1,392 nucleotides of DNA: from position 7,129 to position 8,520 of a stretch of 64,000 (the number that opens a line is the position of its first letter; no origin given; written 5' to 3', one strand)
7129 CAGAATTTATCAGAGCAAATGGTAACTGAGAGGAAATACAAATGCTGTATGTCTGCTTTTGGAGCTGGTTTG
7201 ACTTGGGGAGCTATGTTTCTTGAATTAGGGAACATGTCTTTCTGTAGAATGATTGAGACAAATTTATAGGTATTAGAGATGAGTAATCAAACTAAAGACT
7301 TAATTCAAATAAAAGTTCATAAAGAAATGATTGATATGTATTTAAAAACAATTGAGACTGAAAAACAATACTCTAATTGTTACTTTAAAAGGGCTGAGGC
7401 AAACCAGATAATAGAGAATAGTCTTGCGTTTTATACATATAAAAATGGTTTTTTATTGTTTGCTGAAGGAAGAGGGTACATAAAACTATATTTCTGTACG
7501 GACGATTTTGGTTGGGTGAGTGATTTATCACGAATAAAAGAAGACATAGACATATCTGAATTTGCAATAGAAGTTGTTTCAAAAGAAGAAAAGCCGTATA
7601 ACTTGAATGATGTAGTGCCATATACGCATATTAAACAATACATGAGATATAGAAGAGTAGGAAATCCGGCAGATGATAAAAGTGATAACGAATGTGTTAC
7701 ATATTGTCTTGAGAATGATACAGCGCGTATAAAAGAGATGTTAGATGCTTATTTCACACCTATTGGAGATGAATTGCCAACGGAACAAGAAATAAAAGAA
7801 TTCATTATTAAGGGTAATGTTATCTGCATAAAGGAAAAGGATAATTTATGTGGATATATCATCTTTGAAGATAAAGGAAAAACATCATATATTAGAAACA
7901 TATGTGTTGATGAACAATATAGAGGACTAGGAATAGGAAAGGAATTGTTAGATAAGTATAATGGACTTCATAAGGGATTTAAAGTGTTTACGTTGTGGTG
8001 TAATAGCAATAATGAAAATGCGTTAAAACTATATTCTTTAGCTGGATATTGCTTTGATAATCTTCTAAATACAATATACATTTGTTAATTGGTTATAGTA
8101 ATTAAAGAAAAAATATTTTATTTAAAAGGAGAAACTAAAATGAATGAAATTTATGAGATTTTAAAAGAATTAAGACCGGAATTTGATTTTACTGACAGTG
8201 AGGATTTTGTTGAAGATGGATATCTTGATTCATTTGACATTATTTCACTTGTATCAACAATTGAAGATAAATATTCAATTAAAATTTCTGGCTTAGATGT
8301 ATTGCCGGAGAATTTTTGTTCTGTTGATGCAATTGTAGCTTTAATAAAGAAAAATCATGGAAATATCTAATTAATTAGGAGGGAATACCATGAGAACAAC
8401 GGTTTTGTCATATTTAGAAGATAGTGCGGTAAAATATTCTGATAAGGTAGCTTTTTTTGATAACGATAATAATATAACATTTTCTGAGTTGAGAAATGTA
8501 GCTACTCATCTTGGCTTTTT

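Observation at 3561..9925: Carrier-protein-dependent acyl plus aminoacyl tailoring cassette wired into a flagellin pseudaminic-acid pathway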

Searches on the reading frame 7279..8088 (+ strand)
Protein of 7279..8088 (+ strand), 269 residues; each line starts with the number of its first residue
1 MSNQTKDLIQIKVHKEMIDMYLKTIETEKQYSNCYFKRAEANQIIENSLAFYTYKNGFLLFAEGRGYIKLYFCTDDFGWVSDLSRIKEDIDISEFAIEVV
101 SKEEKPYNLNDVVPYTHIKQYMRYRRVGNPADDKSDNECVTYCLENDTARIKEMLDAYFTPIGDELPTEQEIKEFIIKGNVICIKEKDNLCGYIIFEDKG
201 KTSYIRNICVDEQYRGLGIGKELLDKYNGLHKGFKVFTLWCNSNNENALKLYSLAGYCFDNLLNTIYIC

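Call 6: search_protein_families(library=pfam, proteins=[window:7279-8088:+], max_evalue=0.01)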
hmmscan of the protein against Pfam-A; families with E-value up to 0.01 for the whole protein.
window:7279-8088:+ (269 aa): 5 families
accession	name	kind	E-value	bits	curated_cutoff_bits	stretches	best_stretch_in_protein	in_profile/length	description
PF00583.31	Acetyltransf_1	-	5.3e-12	46.5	20.7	1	153-257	6-116/116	Acetyltransferase (GNAT) family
PF13508.13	Acetyltransf_7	-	1.6e-10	41.6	27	1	180-257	4-82/84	Acetyltransferase (GNAT) domain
PF13673.13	Acetyltransf_10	-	1.6e-08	35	23.6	1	169-257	19-107/128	Acetyltransferase (GNAT) domain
PF14542.12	Acetyltransf_CG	-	0.0062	17.1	30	0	187-226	7-48/80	GCN5-related N-acetyl-transferase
PF08445.16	FR47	-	0.0097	16.3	22.1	0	184-257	6-77/86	FR47-like protein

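Call 7: search_protein_families(library=ncbifam, proteins=[window:7279-8088:+], max_evalue=0.01)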
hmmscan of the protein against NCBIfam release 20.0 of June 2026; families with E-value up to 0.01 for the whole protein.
window:7279-8088:+ (269 aa): 7 families
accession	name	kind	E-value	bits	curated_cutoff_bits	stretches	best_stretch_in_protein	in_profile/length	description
TIGR01575.1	rimI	equivalog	5.8e-10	39.4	86.4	1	174-258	26-113/132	ribosomal protein S18-alanine N-acetyltransferase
NF040501.1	resist_ArsN2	equivalog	2.4e-05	24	125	1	180-227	25-73/133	arsenic resistance N-acetyltransferase ArsN2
NF007025.1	PRK09491.1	equivalog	0.00018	21.4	173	1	185-257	45-119/145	ribosomal protein S18-alanine N-acetyltransferase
NF007807.0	PRK10514.1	equivalog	0.0008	19.4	134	1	168-257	39-122/147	acetyltransferase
NF033078.2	AAC_6p_Ia_fam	equivalog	0.0031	17.4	265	1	169-247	40-120/181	AAC(6')-Ia family aminoglycoside 6'-N-acetyltransferase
NF002959.0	PRK03624.1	equivalog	0.0036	17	124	1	190-260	60-132/147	GNAT family acetyltransferase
NF040503.1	resist_ArsN1a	equivalog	0.007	16.1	170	0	168-257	33-133/159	arsinothricin resistance N-acetyltransferase ArsN1 family A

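Call 44: find_homologous_proteins(query=window:7279-8088:+, max_evalue=0.00001)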
Query window:7279-8088:+ (269 aa): 20 proteins with E <= 0.00001 among 548 candidates.
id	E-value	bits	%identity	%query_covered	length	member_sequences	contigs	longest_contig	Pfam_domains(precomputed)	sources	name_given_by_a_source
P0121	1.3e-180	617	100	100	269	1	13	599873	PF13673.14,PF13508.14,PF00583.32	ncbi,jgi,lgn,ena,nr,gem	ncbi:MAG: GNAT family N-acetyltransferase [Lachnospiraceae bacterium]|jgi:ribosomal protein S18 acet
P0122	4.6e-68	248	47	97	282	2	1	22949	PF13673.14,PF13508.14,PF00583.32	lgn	-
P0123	6.3e-67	244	50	96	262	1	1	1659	PF13508.14,PF00583.32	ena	-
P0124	2.6e-58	216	42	93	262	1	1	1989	PF13508.14,PF00583.32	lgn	-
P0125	2.4e-57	212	45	93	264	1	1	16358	PF13673.14,PF13508.14,PF08445.17,PF00583.32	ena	-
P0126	7.1e-56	208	40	95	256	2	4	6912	PF13673.14,PF13508.14,PF00583.32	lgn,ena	-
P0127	6.7e-55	204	38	96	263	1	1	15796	PF13673.14,PF13508.14,PF08445.17,PF00583.32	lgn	-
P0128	7.0e-54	201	40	96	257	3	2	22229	PF13673.14,PF13508.14,PF00583.32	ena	-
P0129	3.0e-53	199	42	94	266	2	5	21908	PF13673.14,PF13508.14,PF00583.32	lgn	-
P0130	1.7e-51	193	39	96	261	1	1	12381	PF13673.14,PF13508.14,PF00583.32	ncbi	-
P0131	1.5e-48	184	38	90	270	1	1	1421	PF13673.14,PF13508.14,PF00583.32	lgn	-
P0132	2.6e-46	176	37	97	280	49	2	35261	PF13673.14,PF13508.14,PF08445.17,PF00583.32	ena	-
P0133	2.1e-42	163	35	94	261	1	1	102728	PF13673.14,PF13508.14,PF00583.32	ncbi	-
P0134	8.8e-41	158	32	97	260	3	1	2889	PF13673.14,PF13508.14,PF00583.32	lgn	-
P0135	4.9e-40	156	33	94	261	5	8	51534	PF13673.14,PF13508.14,PF08445.17,PF00583.32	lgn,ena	-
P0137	5.9e-36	142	33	95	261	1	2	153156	PF13673.14,PF13508.14,PF00583.32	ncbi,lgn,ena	-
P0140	6.5e-31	126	32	93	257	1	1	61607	PF13673.14,PF13508.14,PF00583.32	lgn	-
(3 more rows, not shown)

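Call 52: predict_structure(alignment_id=A1)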
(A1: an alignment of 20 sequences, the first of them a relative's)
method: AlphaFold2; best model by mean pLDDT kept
length: 269 residues; sequences in the alignment: 20
mean_pLDDT: 91.8   pTM: 0.84
mean pLDDT of the five models: 91.8, 91.3, 91.2, 90.8, 90.7
residues with pLDDT >= 90: 222; 70-90: 32; 50-70: 12; < 50: 3
segments of 3 or more residues with pLDDT < 50: 1-3
pLDDT, mean of each block of 10 residues (from residue 1): 68 96 93 92 95 95 92 95 94 95 91 93 89 70 97 94 89 97 95 95 93 95 93 92 93 93 95
secondary structure, 60 per line:
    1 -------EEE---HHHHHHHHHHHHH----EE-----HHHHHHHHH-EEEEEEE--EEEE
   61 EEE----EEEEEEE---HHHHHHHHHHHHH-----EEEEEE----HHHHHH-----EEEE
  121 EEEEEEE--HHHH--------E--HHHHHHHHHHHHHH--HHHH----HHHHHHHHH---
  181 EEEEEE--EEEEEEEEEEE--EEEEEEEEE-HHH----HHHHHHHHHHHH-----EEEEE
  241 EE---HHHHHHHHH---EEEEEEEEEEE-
elements in order: E8-10 H14-26 H38-46 E48-54 E57-63 E68-74 H78-90 E96-101 H106-111 E117-127 H130-133 H145-158 H161-164 H169-177 E181-186 E189-199 E202-210 H219-230 E236-242 H246-254 E258-268

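Call 55: fold_search(model_id=the predicted structure, library=pdb)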
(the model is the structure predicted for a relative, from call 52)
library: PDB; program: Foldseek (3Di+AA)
matches with E <= 10: 895; with E <= 0.001: 236
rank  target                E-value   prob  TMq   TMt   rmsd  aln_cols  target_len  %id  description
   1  6wqc                  3.5e-12  1.00  0.54  0.50   7.0       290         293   16  Crystal structure of VipF from Legionella hackeliae in complex with CoA (released 2021-11-10)
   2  6wqb                  6.7e-12  1.00  0.58  0.55   6.2       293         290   16  Crystal structure of VipF from Legionella hackeliae in complex with acetyl-CoA (released 2021-11-10)
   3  3iwg_B                1.4e-10  1.00  0.52  0.52   7.4       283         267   15  Acetyltransferase from GNAT family from Colwellia psychrerythraea. (released 2009-09-15)
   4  7wx7                  1.7e-10  1.00  0.58  0.56   6.3       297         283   11  complex of a legionella acetyltransferase VipF and COA/ACO (released 2023-02-22)
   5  7wx5                  1.8e-10  1.00  0.60  0.56   6.5       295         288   12  a Legionella acetyltransferase effector VipF (released 2023-02-22)
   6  7wx6                  5.3e-10  1.00  0.50  0.51   7.1       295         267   12  A Legionella acetyltransferase VipF (released 2022-09-14)
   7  3iwg_A                1.2e-09  1.00  0.52  0.53   7.1       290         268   14  Acetyltransferase from GNAT family from Colwellia psychrerythraea. (released 2009-09-15)
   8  3frm_C                1.6e-09  1.00  0.52  0.55   5.9       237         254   14  The crystal structure of a functionally unknown conserved protein from Staphylococcus epidermidis ATCC 12228. (released 2009-01-27)
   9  7q3a_B                3.3e-09  1.00  0.64  0.53   6.0       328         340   12  Crystal structure of MAB_4324 a tandem repeat GNAT from Mycobacterium abscessus (released 2022-05-04)
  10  3frm_A                4.0e-09  1.00  0.51  0.54   5.2       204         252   16  The crystal structure of a functionally unknown conserved protein from Staphylococcus epidermidis ATCC 12228. (released 2009-01-27)
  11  3tt2                  5.1e-09  1.00  0.63  0.56   5.9       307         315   13  Crystal Structure of GCN5-related N-Acetyltransferase from Sphaerobacter thermophilus (released 2011-10-05)
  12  7q3a_A                6.8e-09  1.00  0.64  0.54   6.2       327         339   12  Crystal structure of MAB_4324 a tandem repeat GNAT from Mycobacterium abscessus (released 2022-05-04)
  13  2c27                  1.2e-08  1.00  0.54  0.49   5.7       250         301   12  The Structure of Mycothiol Synthase in Complex with des- AcetylMycothiol and CoenzymeA. (released 2005-12-01)
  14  1ozp                  1.5e-08  1.00  0.66  0.62   5.5       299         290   11  Crystal Structure of Rv0819 from Mycobacterium tuberculosis MshD-Mycothiol Synthase Acetyl-Coenzyme A Complex. (released 2003-09-09)
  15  3frm_D                1.5e-08  1.00  0.53  0.56   5.6       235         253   14  The crystal structure of a functionally unknown conserved protein from Staphylococcus epidermidis ATCC 12228. (released 2009-01-27)
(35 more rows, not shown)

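Call 74: find_encoding_contigs(protein=P0137, flank=9000, max_places=1)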
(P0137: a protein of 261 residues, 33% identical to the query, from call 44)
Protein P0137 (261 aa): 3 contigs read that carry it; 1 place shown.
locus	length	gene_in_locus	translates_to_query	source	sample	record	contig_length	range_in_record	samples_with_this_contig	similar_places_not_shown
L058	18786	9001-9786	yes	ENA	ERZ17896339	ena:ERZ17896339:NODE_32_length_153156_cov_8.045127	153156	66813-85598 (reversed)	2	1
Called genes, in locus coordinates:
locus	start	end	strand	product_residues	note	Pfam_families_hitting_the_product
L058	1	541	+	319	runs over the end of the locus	PF06325:PrmA, PF02384:N6_Mtase (faint), PF05175:MTS, PF08241:Methyltransf_11 (weak), PF08242:Methyltransf_12 (weak), PF13649:Methyltransf_25 (weak), PF13847:Methyltransf_31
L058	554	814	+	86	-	PF13711:DUF4160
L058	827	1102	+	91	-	PF10387:DUF2442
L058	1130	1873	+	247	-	PF20260:PUA_4, PF04452:Methyltrans_RNA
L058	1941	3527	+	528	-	PF09820:AAA-ATPase_like, PF08011:PDDEXK_9 (weak)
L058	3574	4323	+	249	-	PF00106:adh_short, PF08659:KR, PF13561:adh_short_C2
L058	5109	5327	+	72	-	-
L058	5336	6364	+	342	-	PF08541:ACP_syn_III_C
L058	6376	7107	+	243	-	PF00106:adh_short, PF01370:Epimerase, PF08659:KR, PF23441:SDR (weak), PF13561:adh_short_C2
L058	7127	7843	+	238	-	PF00106:adh_short, PF01370:Epimerase, PF08659:KR, PF13561:adh_short_C2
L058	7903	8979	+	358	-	PF08545:ACP_syn_III, PF08541:ACP_syn_III_C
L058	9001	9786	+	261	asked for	PF00583:Acetyltransf_1, PF13673:Acetyltransf_10 (weak), PF13508:Acetyltransf_7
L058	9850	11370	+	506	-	PF00501:AMP-binding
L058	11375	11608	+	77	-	PF00550:PP-binding (weak)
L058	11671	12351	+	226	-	PF00753:Lactamase_B, PF23023:Anti-Pycsar_Apyc1 (weak), PF12706:Lactamase_B_2 (weak)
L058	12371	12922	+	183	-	PF13302:Acetyltransf_3 (weak)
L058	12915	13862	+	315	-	PF00535:Glycos_transf_2, PF10111:Glyco_tranf_2_2 (faint), PF13641:Glyco_tranf_2_3 (weak)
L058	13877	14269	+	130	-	PF00892:EamA (weak)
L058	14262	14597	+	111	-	PF00892:EamA, PF10639:TMEM234 (faint)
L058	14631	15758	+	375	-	PF01041:DegT_DnrJ_EryC1, PF00155:Aminotran_1_2, PF00266:Aminotran_5 (weak)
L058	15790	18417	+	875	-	PF09586:YfhO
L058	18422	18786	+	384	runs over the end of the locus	PF00266:Aminotran_5, PF01212:Beta_elim_lyase (weak), PF00155:Aminotran_1_2 (faint)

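Call 75: find_encoding_contigs(protein=P0140, flank=9000, max_places=1)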
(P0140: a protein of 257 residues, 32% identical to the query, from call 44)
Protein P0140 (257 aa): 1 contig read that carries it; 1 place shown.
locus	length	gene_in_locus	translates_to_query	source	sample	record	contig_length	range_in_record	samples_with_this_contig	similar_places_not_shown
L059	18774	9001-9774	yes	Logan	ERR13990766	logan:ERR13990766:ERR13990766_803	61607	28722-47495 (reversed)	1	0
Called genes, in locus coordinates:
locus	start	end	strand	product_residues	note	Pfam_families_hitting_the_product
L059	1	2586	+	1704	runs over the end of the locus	-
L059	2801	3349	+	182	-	PF13302:Acetyltransf_3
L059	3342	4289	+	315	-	PF00535:Glycos_transf_2, PF10111:Glyco_tranf_2_2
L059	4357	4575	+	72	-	PF00550:PP-binding (weak)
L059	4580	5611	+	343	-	PF08545:ACP_syn_III, PF08541:ACP_syn_III_C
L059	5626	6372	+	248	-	PF23441:SDR (weak), PF00106:adh_short, PF08659:KR, PF13561:adh_short_C2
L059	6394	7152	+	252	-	PF23441:SDR (weak), PF00106:adh_short, PF08659:KR, PF13561:adh_short_C2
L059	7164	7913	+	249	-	PF00106:adh_short, PF02719:Polysacc_synt_2 (weak), PF08659:KR, PF23441:SDR (faint), PF13561:adh_short_C2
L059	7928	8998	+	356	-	PF08545:ACP_syn_III (weak), PF08541:ACP_syn_III_C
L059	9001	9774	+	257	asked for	PF00583:Acetyltransf_1, PF13673:Acetyltransf_10, PF13508:Acetyltransf_7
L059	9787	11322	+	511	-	PF00501:AMP-binding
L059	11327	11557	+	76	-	-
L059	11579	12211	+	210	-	PF00753:Lactamase_B, PF12706:Lactamase_B_2 (faint)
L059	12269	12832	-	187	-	PF08207:EFP_N, PF01132:EFP, PF09285:Elong-fact-P_C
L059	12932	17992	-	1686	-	PF09586:YfhO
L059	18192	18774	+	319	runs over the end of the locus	PF19568:Spore_III_AA, PF03266:NTPase_1 (faint)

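Call 94: search_protein_representatives(alignment_id=A1)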
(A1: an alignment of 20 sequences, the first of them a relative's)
Query: 20 sequences, 260 profile positions. Proteins with E-value up to 0.001 (for the whole library): 3184; up to 1e-10: 1139; up to 1e-30: 83. The best 150 are listed.
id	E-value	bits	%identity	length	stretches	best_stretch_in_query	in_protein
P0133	3.2e-99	348.3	-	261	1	3-260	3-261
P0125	5.7e-99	347.5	-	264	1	2-260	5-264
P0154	6.0e-98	344.1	-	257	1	5-260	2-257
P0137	2.0e-96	339.2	-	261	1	1-260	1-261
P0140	8.6e-94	330.5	-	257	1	1-259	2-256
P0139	2.3e-90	319.3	-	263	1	1-259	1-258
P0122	5.9e-89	314.7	-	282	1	3-260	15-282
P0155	3.8e-87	308.8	-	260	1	4-259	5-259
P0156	9.6e-87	307.4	-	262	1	5-260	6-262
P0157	2.6e-86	306.0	-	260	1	1-259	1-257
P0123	6.1e-86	304.8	-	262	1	3-260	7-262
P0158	9.8e-86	304.1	-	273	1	4-260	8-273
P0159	4.5e-80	285.6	-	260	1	7-259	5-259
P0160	3.7e-72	259.6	-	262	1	1-259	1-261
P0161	2.5e-67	243.8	-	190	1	75-259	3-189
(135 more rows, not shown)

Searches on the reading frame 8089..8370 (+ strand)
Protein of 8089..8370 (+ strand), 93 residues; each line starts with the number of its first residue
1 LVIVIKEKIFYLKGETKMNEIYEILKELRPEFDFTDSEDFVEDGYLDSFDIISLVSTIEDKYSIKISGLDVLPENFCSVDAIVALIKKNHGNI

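Call 6: search_protein_families(library=pfam, proteins=[window:8089-8370:+], max_evalue=0.01)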
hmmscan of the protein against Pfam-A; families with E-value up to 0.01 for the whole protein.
window:8089-8370:+ (93 aa): 1 family
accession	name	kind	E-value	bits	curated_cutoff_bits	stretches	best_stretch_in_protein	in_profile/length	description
PF00550.31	PP-binding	-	0.00025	21.6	20.8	1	29-72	13-55/67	Phosphopantetheine attachment site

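Call 7: search_protein_families(library=ncbifam, proteins=[window:8089-8370:+], max_evalue=0.01)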
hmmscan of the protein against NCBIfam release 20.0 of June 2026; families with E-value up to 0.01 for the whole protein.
window:8089-8370:+ (93 aa): 16 families
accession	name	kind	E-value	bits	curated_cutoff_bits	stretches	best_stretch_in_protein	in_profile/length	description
TIGR00517.1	acyl_carrier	equivalog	3.4e-07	30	70.45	1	33-89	22-76/77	acyl carrier protein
NF058660.1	cispen_ACP_AmcB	equivalog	4.1e-07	30.1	80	1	38-89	27-78/80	cispentacin biosynthesis acyl carrier protein AmcB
NF002150.0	PRK00982.1-4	subfamily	4.6e-06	26.8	66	1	34-89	25-78/80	acyl carrier protein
NF003464.0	PRK05087.1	equivalog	8.9e-06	25.6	68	1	19-87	5-75/78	D-alanine--poly(phosphoribitol) ligase subunit DltC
NF002148.0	PRK00982.1-2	subfamily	1e-05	25.3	71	1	34-89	24-77/79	acyl carrier protein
NF005798.0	PRK07639.1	equivalog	3.2e-05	24.3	100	1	15-88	4-80/91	petrobactin biosynthesis protein AsbD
NF002147.0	PRK00982.1-1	equivalog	4.3e-05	23.3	84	1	31-89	24-80/83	acyl carrier protein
NF040636.1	AcpM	exception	0.00011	22.2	146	1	32-88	23-77/93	meromycolate extension acyl carrier protein AcpM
NF005480.0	PRK07081.1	equivalog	0.0002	21.2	72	1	34-87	22-74/83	acyl carrier protein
NF052616.1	ACP_for_OlsHI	equivalog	0.00023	21.4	130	1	33-89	24-80/83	ornithine lipid biosynthesis acyl carrier protein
NF002149.0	PRK00982.1-3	equivalog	0.00024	21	106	1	33-89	22-76/78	acyl carrier protein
NF009104.0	PRK12449.1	equivalog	0.00084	19.2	70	1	19-86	8-75/80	acyl carrier protein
TIGR04069.1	ocin_ACP_rel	hypoth_equivalog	0.0011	19.4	70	1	42-86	33-77/77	peptide maturation system acyl carrier-related protein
NF002151.0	PRK00982.1-5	equivalog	0.0022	18.1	92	1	34-89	23-76/78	acyl carrier protein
NF006031.0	PRK08172.1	equivalog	0.0044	17.6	76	1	39-88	29-76/82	acyl carrier protein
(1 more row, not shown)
